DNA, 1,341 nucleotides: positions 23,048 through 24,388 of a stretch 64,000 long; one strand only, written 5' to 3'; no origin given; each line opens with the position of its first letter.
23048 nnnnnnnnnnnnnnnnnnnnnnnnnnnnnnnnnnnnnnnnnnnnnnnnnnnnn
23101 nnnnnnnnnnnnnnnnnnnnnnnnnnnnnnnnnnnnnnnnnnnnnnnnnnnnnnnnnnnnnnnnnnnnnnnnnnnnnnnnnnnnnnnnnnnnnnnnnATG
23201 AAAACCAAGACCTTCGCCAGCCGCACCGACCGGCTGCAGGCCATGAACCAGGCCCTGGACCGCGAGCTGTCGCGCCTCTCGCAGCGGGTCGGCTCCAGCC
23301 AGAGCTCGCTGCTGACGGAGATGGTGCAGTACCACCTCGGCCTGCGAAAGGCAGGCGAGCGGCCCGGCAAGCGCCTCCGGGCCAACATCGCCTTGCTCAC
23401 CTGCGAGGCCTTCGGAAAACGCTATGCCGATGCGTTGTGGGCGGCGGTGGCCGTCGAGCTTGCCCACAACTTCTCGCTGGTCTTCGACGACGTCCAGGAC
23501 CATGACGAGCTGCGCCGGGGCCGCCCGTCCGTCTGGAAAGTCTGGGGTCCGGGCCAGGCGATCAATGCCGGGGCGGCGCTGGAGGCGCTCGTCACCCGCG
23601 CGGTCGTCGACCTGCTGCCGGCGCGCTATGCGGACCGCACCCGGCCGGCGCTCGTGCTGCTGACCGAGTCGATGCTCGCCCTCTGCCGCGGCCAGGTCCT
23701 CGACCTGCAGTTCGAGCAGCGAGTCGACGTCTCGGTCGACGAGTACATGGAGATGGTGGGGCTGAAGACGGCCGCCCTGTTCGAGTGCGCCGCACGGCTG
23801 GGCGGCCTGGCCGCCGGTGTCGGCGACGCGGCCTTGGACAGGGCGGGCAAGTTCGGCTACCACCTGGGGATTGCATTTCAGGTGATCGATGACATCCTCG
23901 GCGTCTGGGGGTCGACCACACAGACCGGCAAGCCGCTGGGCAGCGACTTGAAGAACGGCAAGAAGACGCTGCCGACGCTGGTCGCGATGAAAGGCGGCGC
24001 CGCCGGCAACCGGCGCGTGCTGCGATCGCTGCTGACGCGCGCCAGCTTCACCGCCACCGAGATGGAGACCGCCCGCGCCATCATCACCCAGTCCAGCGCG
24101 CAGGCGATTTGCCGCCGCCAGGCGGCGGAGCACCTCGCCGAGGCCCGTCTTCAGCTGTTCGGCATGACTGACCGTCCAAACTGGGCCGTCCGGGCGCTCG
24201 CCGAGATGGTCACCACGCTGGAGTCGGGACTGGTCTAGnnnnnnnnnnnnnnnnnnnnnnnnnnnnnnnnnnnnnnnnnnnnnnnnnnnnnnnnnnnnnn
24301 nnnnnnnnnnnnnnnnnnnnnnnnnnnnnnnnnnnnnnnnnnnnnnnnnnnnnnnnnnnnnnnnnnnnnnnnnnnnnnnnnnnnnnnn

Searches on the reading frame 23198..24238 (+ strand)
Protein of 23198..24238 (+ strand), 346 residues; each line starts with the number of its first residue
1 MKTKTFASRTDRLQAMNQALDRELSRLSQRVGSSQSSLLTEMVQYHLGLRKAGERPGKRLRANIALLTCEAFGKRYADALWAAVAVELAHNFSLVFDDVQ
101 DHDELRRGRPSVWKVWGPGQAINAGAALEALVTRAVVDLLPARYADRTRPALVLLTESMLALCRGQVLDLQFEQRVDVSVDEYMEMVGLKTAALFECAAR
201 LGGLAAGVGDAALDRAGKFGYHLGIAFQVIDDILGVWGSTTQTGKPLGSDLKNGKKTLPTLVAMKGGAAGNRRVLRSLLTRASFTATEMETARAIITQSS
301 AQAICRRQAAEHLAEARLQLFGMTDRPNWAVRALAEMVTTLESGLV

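Call 8: search_protein_families(library=pfam, proteins=[window:23198-24238:+], max_evalue=0.01)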
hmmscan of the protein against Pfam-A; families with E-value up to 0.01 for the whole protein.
window:23198-24238:+ (346 aa): 1 family
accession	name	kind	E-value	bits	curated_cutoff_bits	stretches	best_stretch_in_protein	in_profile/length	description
PF00348.22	polyprenyl_synt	-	6.6e-64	216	27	1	54-292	13-247/251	Polyprenyl synthetase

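Call 53: search_protein_families(library=ncbifam, proteins=[window:23198-24238:+], max_evalue=0.00001)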
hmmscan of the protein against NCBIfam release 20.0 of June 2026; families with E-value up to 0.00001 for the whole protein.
window:23198-24238:+ (346 aa): 16 families
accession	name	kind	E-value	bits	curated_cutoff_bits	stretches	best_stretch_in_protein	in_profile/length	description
NF041169.1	f2_encap_cargo4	exception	2.8e-80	270.1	450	1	28-340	17-331/334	family 2 encapsulin nanocompartment cargo protein polyprenyl transferase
NF045549.1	GGPPsyn_IdsB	equivalog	3.1e-68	230.4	475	1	31-325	35-330/346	geranylgeranyl diphosphate synthase IdsB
NF041003.1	GGPP_syn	equivalog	5.6e-61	206.4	500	1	52-337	38-317/326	geranylgeranyl diphosphate synthase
NF040698.1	IdsA_Meth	equivalog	2e-59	201.5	468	1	49-327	37-311/328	short chain isoprenyl diphosphate synthase IdsA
NF045485.1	FPPsyn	subfamily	3.7e-44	151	275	1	18-292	6-272/288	farnesyl diphosphate synthase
NF040789.2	gerfarn_diphsyn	equivalog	6.8e-40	137.3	560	1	76-317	81-318/345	geranylfarnesyl diphosphate synthase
TIGR02748.1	GerC3_HepT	equivalog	1.6e-38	132.6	456.55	1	13-321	2-296/319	heptaprenyl diphosphate synthase component II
NF045685.1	GGPPSynCrtE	equivalog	7.3e-37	127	460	1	56-273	41-262/293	geranylgeranyl diphosphate synthase CrtE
NF007877.0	PRK10581.1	equivalog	1.3e-35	123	321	1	11-269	5-261/299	(2E,6E)-farnesyl diphosphate synthase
NF045628.1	HxpDPsynlarge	equivalog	6.4e-35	120.7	500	1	56-302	34-267/311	hexaprenyl-diphosphate synthase large subunit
NF042417.1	NPPPS_Mycobact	equivalog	8.6e-34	117.1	600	1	33-338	38-327/335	nonaprenyl/(2E,6E)-farnesyl/geranylgeranyl diphosphat synthase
TIGR02749.1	prenyl_cyano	equivalog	1.6e-33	116.1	383.2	1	14-338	8-314/322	solanesyl diphosphate synthase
NF008140.0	PRK10888.1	equivalog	8.3e-32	110.8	412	1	57-319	44-298/323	octaprenyl diphosphate synthase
NF040627.1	GFPS_Meth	equivalog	2.8e-25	89.4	600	1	53-236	36-210/285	geranylfarnesyl diphosphate synthase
NF042416.1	GFPPS_Mycobact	equivalog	1.2e-22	80.4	600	1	163-320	165-324/350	bifunctional (2E,6E)-farnesyl/geranyl diphosphate synthase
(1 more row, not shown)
